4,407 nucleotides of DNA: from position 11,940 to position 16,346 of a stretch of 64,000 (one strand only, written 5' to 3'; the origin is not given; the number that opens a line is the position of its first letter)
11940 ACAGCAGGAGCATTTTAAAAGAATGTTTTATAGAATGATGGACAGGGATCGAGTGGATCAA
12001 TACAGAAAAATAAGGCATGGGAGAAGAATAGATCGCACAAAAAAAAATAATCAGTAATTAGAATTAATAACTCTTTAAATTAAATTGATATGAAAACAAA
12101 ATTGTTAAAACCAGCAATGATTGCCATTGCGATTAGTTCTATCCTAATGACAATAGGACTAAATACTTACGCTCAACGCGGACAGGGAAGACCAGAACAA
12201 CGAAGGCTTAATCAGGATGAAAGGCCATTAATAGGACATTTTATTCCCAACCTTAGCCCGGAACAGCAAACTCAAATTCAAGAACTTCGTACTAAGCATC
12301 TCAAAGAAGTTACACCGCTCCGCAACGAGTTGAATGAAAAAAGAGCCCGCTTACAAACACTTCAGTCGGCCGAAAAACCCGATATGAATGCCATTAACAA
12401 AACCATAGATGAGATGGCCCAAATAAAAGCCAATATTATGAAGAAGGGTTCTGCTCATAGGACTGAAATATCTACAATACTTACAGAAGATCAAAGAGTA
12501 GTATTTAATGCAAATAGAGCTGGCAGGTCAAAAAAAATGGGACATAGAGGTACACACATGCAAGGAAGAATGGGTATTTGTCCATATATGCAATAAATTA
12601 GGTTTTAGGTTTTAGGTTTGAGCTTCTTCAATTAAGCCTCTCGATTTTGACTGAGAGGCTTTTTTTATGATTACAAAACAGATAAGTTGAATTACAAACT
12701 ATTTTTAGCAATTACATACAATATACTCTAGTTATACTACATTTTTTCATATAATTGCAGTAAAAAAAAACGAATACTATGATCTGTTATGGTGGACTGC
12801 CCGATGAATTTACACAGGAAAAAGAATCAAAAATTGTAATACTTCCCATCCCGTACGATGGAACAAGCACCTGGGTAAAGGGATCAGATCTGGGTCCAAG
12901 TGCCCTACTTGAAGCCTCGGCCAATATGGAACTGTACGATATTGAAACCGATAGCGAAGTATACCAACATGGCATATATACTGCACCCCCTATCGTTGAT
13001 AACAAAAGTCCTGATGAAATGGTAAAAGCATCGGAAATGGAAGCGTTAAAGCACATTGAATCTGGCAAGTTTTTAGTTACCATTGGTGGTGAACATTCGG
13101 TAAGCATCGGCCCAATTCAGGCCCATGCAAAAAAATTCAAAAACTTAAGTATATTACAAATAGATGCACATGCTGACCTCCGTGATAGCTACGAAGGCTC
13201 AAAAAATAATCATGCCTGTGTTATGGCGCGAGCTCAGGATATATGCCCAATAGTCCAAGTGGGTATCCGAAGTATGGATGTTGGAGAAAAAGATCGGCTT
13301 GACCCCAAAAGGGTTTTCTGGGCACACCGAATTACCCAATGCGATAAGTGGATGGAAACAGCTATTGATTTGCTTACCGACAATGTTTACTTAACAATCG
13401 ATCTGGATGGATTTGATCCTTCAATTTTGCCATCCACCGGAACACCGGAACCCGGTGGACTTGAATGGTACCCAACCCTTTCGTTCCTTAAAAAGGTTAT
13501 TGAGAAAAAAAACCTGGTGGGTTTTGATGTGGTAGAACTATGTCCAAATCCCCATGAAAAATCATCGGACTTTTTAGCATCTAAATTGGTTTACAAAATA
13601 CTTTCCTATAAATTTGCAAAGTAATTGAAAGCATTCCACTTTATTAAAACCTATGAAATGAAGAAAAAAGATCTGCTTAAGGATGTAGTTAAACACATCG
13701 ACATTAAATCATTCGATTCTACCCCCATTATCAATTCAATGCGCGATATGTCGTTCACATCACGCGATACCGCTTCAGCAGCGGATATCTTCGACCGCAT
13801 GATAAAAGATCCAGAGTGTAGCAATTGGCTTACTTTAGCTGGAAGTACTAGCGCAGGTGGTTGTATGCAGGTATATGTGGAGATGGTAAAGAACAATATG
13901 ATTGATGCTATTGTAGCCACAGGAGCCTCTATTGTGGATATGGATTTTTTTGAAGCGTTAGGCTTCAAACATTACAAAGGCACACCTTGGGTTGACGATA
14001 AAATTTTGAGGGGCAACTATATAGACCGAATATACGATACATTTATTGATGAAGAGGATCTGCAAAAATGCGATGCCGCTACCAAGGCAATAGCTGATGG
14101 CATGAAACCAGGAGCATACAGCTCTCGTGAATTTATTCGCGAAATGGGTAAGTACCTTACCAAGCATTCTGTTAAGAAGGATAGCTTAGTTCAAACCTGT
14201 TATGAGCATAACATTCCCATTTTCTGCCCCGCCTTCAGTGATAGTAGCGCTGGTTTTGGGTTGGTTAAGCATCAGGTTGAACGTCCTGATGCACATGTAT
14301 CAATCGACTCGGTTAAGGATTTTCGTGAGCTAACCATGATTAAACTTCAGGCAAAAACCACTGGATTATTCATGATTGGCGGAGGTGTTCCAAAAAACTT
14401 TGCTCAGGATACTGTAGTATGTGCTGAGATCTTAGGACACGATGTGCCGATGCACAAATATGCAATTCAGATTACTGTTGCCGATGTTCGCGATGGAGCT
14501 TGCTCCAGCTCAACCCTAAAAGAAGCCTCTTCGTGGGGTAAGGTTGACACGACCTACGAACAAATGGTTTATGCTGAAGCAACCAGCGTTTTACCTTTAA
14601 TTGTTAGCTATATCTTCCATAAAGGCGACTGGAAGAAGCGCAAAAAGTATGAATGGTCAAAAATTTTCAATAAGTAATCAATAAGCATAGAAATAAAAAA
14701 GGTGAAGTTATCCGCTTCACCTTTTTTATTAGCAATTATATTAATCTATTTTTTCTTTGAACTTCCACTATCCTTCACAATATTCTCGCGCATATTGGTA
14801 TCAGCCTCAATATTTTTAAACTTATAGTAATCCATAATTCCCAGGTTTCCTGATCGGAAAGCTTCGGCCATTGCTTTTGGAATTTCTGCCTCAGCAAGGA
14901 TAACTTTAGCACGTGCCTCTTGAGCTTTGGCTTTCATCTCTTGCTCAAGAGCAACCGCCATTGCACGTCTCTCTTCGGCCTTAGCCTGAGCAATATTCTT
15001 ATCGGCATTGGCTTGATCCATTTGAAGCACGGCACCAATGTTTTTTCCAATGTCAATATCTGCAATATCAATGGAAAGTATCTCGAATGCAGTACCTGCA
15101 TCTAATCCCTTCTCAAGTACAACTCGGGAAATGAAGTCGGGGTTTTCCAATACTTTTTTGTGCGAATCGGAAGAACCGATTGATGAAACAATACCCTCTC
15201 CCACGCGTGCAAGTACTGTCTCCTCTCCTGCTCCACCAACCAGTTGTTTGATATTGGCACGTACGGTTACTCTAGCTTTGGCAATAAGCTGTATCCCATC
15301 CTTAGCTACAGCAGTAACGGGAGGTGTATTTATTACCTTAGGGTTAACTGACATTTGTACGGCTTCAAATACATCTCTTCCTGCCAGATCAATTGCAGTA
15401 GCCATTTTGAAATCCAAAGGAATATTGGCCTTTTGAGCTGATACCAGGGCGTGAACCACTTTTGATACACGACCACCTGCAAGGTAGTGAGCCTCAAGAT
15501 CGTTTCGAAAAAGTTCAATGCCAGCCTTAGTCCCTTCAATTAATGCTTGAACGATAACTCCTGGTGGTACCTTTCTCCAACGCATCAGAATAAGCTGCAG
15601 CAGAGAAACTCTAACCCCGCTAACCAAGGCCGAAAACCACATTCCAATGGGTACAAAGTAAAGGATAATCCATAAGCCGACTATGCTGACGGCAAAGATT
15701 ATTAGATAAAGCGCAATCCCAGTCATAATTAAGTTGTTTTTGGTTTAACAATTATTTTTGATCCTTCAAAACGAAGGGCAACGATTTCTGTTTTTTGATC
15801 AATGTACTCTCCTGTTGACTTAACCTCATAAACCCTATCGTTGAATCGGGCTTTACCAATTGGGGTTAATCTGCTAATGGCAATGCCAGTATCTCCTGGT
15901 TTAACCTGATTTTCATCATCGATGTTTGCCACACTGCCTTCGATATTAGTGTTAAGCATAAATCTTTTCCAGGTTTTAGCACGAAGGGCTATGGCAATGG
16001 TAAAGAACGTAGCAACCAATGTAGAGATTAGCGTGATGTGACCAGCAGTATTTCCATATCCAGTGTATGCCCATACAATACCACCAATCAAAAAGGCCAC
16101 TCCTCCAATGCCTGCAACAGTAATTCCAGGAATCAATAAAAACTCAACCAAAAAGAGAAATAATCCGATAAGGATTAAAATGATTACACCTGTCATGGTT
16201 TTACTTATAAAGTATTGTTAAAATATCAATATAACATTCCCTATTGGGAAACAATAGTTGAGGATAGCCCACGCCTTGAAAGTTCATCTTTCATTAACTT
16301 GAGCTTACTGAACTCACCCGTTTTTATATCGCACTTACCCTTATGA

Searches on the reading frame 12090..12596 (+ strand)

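Call 58: search_protein_families(library=pfam, proteins=[window:12090-12596:+], max_evalue=0.00001)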
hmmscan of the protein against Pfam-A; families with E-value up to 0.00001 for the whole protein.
window:12090-12596:+ (168 aa): 2 families
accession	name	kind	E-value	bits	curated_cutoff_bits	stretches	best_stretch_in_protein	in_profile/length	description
PF13801.11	Metal_resist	-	7.4e-16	58.9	29.2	1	28-137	17-124/125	Heavy-metal resistance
PF07813.17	LTXXQ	-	3.4e-06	28.2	24.3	1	54-142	14-99/100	LTXXQ motif family protein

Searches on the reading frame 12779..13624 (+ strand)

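Call 58: search_protein_families(library=pfam, proteins=[window:12779-13624:+], max_evalue=0.00001)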
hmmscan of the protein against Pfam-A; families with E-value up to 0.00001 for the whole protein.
window:12779-13624:+ (281 aa): 1 family
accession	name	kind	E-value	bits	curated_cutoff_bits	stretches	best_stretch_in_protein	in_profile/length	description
PF00491.26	Arginase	-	9.3e-65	219.3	22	1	18-274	2-277/280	Arginase family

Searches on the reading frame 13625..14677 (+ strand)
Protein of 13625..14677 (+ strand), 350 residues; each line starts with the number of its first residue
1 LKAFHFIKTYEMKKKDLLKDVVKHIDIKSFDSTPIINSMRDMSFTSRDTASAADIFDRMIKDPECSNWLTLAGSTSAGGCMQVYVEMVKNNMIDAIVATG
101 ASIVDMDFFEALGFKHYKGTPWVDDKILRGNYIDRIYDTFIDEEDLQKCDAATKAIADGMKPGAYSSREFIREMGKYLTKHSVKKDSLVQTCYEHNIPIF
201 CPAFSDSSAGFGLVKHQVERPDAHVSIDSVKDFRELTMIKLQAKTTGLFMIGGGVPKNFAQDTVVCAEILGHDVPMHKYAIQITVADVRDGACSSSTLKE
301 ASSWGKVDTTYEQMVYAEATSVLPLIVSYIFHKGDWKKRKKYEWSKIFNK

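Call 58: search_protein_families(library=pfam, proteins=[window:13625-14677:+], max_evalue=0.00001)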
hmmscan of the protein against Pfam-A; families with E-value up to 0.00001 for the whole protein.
window:13625-14677:+ (350 aa): 1 family
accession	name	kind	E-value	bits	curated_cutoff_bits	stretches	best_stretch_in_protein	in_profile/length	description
PF01916.23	DS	-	5.8e-94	315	27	1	35-329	2-287/288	Deoxyhypusine synthase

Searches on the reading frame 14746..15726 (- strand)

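Call 58: search_protein_families(library=pfam, proteins=[window:14746-15726:-], max_evalue=0.00001)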
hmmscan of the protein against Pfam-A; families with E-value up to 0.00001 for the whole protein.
window:14746-15726:- (326 aa): 1 family
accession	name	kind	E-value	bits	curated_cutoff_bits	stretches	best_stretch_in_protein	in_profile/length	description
PF12127.13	FloA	-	1e-161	537.7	34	1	8-318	2-312/314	Flotillin-like protein FloA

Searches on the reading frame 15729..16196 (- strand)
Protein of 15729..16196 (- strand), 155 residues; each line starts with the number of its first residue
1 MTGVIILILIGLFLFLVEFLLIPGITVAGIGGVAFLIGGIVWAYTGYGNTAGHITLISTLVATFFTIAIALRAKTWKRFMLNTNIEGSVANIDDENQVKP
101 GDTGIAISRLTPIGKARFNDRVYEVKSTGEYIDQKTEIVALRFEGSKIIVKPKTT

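Call 58: search_protein_families(library=pfam, proteins=[window:15729-16196:-], max_evalue=0.00001)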
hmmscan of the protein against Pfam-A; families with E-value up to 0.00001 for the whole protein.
window:15729-16196:- (155 aa): 2 families
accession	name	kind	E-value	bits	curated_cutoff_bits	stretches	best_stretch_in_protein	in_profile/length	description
PF01957.25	NfeD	-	2.8e-09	37.5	29.1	1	101-152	6-57/57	NfeD-like C-terminal, partner-binding domain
PF24961.1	NfeD_membrane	-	4.1e-06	27.3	26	1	4-71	51-118/119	NfeD integral membrane domain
